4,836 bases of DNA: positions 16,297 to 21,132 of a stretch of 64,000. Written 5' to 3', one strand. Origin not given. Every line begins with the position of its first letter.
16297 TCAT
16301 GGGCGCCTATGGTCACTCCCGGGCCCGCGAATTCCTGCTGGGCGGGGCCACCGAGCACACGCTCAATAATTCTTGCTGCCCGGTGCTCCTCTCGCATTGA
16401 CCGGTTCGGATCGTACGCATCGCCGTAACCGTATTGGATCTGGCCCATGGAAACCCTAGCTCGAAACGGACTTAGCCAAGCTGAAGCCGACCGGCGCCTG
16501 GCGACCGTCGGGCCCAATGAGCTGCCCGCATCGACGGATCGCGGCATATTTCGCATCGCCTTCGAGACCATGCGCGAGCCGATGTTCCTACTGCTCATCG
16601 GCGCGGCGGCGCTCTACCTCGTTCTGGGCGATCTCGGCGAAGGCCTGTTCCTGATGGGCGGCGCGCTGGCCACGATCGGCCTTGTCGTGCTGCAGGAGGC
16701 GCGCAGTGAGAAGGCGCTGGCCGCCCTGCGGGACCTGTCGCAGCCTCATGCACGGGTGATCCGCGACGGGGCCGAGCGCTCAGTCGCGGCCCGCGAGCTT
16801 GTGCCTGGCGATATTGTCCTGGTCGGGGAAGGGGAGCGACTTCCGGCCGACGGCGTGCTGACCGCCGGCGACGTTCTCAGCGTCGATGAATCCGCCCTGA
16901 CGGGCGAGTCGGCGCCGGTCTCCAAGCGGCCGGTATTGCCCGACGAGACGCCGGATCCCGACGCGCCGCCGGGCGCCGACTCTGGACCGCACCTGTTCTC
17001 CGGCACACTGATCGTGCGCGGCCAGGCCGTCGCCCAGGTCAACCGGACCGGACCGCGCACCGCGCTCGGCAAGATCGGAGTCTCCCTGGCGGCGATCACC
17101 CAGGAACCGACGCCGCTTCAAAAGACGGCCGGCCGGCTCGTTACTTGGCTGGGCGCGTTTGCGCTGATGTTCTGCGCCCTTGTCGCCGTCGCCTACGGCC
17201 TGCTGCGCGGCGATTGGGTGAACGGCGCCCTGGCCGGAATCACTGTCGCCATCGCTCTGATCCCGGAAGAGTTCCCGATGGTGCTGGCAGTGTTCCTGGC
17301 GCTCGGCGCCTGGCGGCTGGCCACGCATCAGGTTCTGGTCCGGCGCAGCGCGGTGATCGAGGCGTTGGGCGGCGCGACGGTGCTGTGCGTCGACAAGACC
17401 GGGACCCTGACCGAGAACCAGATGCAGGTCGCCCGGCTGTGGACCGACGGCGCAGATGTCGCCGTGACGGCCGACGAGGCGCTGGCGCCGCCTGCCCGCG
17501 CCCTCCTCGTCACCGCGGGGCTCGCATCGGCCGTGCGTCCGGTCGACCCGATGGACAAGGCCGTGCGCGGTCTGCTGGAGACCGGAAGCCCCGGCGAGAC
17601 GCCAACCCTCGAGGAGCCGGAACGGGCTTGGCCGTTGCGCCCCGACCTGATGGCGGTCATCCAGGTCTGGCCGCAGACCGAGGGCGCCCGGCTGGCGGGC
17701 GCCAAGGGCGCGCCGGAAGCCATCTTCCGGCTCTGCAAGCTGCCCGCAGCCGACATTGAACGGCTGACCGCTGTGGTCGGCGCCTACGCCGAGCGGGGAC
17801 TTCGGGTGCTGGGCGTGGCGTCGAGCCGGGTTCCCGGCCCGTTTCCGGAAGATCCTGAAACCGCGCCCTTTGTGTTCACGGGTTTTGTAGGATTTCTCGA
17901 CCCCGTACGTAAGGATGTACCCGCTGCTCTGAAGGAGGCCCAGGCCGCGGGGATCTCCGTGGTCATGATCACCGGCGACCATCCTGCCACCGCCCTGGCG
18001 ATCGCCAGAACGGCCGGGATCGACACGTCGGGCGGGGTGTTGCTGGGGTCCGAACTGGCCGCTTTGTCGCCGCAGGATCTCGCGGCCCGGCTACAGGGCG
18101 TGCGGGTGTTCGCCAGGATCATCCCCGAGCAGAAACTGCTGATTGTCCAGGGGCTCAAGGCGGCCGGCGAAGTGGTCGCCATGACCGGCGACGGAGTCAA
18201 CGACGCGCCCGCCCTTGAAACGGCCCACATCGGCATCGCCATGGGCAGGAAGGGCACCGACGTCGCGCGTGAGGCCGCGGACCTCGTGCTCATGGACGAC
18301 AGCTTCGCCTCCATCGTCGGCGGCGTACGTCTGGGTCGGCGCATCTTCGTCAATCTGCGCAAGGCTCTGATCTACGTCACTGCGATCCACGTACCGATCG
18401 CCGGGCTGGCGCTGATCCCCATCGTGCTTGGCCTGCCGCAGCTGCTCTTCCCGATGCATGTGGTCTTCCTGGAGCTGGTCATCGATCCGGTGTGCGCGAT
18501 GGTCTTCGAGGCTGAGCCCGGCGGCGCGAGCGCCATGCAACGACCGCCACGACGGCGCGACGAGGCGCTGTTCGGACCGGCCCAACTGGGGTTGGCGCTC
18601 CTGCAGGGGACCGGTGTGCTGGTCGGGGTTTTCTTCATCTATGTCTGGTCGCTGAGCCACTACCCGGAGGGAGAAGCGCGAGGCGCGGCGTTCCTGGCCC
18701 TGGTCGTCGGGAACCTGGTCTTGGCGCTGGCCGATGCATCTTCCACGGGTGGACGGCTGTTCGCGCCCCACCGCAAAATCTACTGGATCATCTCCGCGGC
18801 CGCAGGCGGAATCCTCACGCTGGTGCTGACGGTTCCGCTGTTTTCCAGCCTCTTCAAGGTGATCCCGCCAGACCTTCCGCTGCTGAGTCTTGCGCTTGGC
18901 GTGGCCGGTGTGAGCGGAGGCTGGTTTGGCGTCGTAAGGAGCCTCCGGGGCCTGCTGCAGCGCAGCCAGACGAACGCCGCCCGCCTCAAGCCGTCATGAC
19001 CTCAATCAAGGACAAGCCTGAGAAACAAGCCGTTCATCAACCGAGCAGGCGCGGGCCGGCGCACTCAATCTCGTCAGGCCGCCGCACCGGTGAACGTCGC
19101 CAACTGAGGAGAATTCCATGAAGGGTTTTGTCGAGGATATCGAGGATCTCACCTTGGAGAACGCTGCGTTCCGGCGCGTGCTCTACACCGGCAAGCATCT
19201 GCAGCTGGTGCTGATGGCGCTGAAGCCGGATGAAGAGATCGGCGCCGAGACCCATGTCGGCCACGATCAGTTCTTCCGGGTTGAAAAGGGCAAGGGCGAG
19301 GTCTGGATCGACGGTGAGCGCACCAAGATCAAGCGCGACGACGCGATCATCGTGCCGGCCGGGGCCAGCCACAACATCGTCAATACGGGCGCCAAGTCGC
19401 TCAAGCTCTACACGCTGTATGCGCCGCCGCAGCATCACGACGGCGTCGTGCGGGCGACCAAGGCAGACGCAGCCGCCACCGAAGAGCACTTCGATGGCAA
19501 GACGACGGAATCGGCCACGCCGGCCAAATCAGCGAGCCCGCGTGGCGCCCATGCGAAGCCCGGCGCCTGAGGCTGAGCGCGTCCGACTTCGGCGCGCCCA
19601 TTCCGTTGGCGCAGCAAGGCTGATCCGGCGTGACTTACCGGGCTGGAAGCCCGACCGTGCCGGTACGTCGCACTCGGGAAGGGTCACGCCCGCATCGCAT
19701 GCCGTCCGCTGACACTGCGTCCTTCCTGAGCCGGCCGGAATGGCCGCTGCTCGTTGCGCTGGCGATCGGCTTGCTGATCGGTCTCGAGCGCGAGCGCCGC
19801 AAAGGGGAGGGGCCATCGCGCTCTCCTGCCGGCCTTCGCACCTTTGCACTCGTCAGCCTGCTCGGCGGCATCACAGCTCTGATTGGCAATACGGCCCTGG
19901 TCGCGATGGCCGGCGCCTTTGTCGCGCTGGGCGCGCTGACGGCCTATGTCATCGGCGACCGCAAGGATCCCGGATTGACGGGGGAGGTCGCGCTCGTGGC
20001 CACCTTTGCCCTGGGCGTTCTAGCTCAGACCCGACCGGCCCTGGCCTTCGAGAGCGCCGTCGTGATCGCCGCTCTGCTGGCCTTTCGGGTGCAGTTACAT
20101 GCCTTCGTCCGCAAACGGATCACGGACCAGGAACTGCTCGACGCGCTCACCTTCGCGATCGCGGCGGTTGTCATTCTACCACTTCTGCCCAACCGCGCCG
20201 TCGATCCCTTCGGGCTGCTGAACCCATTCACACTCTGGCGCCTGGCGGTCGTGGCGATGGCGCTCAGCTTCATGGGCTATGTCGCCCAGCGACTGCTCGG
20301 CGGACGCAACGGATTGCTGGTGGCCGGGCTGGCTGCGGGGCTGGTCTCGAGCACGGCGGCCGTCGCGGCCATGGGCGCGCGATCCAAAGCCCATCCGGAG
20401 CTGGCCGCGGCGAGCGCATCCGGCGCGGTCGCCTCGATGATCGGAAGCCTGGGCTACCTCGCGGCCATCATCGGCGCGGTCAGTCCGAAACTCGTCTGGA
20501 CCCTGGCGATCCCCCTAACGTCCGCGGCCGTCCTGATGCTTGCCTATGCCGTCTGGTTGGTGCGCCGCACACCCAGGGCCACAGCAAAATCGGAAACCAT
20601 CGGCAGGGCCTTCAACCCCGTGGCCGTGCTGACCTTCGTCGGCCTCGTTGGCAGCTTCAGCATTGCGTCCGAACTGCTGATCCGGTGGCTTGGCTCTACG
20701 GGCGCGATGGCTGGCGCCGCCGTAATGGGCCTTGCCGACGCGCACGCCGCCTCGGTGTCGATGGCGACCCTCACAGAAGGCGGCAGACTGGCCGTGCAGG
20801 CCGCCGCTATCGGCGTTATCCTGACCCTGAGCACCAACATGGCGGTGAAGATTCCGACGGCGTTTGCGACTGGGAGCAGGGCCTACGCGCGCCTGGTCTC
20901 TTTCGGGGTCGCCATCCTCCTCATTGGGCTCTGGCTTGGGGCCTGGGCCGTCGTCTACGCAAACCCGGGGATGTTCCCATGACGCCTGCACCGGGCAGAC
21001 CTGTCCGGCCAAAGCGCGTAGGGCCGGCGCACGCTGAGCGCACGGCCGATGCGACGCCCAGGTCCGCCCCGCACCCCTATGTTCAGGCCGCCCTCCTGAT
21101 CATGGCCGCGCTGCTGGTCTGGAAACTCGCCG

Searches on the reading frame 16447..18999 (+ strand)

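Call 3: search_protein_families(library=pfam, proteins=[window:16447-18999:+])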
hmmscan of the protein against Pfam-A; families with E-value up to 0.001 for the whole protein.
window:16447-18999:+ (850 aa): 5 families
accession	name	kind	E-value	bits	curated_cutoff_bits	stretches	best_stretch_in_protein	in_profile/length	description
PF00122.25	E1-E2_ATPase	-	6.4e-47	159.9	28.1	1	97-294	2-181/181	E1-E2 ATPase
PF00689.26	Cation_ATPase_C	-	5.1e-24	85.4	27.3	1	664-830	1-172/175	Cation transporting ATPase, C-terminus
PF00702.32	Hydrolase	-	2.6e-16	61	26.4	1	312-593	3-190/191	haloacid dehalogenase-like hydrolase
PF00690.31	Cation_ATPase_N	-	8.3e-12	45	20.4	1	6-56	18-68/69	Cation transporter/ATPase, N-terminus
PF08282.18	Hydrolase_3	-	0.00017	21.9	20.9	0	570-615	199-243/255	haloacid dehalogenase-like hydrolase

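Call 4: search_protein_families(library=ncbifam, proteins=[window:16447-18999:+])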
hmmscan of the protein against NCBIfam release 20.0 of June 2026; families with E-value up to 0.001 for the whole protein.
window:16447-18999:+ (850 aa): 24 families
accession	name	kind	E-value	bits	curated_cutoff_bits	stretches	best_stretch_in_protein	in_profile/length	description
TIGR01522.1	ATPase-IIA2_Ca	equivalog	1e-128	430.4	798.3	2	444-737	468-750/854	calcium-transporting P-type ATPase, PMR1-type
TIGR01647.1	ATPase-IIIA_H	equivalog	3.7e-109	366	615.5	1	8-680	1-638/755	plasma-membrane proton-efflux P-type ATPase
TIGR01116.1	ATPase-IIA1_Ca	equivalog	2.1e-108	363.5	703.4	2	436-811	426-775/799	calcium-translocating P-type ATPase, SERCA-type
TIGR01517.1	ATPase-IIB_Ca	equivalog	6.2e-94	315.8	507.05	1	5-715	52-767/882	calcium-translocating P-type ATPase, PMCA-type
TIGR01106.1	ATPase-IIC_X-K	subfamily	2.3e-93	313.7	946.1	3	529-706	636-815/997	Na,H/K antiporter P-type ATPase subunit alpha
TIGR01524.1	ATPase-IIIB_Mg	equivalog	4.8e-92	309.2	610.75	2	5-330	30-356/867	magnesium-translocating P-type ATPase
TIGR01523.1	ATPase-IID_K-Na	equivalog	1.7e-88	297.4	645.05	3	418-711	513-833/997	potassium/sodium efflux P-type ATPase, fungal-type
TIGR01494.1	ATPase_P-type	subfamily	8.9e-82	275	62.3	4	551-662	362-467/478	HAD-IC family P-type ATPase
NF011702.0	PRK15122.1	subfamily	1.9e-75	254.5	975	2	6-327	47-390/907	magnesium-translocating P-type ATPase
TIGR01525.1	ATPase-IB_hvy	subfamily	1.9e-68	231.7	346.25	3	48-330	3-268/560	heavy metal translocating P-type ATPase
TIGR01657.1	P-ATPase-V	hypoth_equivalog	8.9e-68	228.8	618.25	3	6-330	137-468/1055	ATP13A2 family polyamine export P-type ATPase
TIGR01512.1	ATPase-IB2_Cd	subfamily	4.4e-55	187.3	313.5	3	49-331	4-255/494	cadmium family heavy metal-translocating P-type ATPase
TIGR01511.1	ATPase-IB1_Cu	subfamily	1.3e-51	176.1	397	3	84-337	64-288/542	copper-translocating P-type ATPase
NF007952.0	PRK10671.1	equivalog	2.6e-40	138.4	1316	3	553-660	695-804/838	copper-exporting P-type ATPase CopA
NF008262.1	PRK11033.1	equivalog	1.6e-39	136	1005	3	84-332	216-447/731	zinc/cadmium/mercury/lead-transporting ATPase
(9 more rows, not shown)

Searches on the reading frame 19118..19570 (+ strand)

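Call 10: search_protein_families(library=pfam, proteins=[window:19118-19570:+])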
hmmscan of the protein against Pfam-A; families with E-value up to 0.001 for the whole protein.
window:19118-19570:+ (150 aa): 3 families
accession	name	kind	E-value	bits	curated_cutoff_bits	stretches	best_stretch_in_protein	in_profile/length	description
PF07883.17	Cupin_2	-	2.2e-17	63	27.2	1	32-100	2-69/70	Cupin domain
PF02311.25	AraC_binding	-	4.8e-06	26.8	21.1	1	55-121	29-95/135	AraC-like ligand binding domain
PF01050.24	MannoseP_isomer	-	1e-05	26.1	23.6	1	21-98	21-98/116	Mannose-6-phosphate isomerase C-terminal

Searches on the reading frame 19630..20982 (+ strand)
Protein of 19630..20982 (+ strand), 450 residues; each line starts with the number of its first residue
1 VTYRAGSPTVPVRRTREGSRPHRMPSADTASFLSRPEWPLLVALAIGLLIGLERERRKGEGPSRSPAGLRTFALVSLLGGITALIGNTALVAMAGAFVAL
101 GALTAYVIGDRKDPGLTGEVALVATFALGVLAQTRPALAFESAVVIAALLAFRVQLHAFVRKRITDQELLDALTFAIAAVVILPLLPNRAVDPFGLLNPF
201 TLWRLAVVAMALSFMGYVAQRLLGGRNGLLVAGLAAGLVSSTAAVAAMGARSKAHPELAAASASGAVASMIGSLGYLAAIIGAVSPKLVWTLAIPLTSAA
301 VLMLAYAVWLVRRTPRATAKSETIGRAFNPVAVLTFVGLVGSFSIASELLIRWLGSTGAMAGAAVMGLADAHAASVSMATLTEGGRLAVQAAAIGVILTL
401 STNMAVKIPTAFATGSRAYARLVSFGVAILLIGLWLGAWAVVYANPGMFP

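Call 10: search_protein_families(library=pfam, proteins=[window:19630-20982:+])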
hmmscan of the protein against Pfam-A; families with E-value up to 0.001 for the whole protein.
window:19630-20982:+ (450 aa): 2 families
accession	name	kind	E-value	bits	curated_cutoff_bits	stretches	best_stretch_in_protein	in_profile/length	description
PF13194.11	DUF4010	-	1.4e-39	136.5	30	1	207-415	1-210/210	Domain of unknown function (DUF4010)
PF02308.21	MgtC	-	5.3e-16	59.5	31.4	1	40-158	1-120/121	MgtC family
